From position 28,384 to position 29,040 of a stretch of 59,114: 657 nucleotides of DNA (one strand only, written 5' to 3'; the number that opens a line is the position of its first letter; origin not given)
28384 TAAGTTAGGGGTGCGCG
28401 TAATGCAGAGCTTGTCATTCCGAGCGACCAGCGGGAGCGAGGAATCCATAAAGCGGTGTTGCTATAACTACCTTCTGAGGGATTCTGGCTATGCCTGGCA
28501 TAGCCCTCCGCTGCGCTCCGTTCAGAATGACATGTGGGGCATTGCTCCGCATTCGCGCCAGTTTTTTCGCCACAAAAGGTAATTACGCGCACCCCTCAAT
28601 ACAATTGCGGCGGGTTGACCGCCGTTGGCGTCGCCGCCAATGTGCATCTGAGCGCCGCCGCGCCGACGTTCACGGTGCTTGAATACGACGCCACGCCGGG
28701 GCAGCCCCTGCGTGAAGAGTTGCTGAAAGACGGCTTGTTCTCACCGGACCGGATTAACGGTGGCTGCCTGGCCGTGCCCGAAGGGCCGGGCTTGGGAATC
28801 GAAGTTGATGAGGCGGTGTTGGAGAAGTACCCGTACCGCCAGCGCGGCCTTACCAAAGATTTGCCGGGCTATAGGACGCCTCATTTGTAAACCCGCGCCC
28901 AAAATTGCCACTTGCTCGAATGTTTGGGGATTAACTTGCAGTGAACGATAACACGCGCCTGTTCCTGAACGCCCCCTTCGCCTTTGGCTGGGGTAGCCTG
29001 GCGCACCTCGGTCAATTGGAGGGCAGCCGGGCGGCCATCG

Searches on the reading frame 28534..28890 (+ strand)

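Call 71: search_protein_families(library=pfam, proteins=[window:28534-28890:+], max_evalue=0.001)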
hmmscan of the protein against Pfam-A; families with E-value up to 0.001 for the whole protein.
window:28534-28890:+ (118 aa): 1 family
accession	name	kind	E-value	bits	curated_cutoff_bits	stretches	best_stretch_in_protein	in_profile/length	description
PF13378.12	MR_MLE_C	-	3.7e-12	46.9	29.4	1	24-94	153-218/219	Enolase C-terminal domain-like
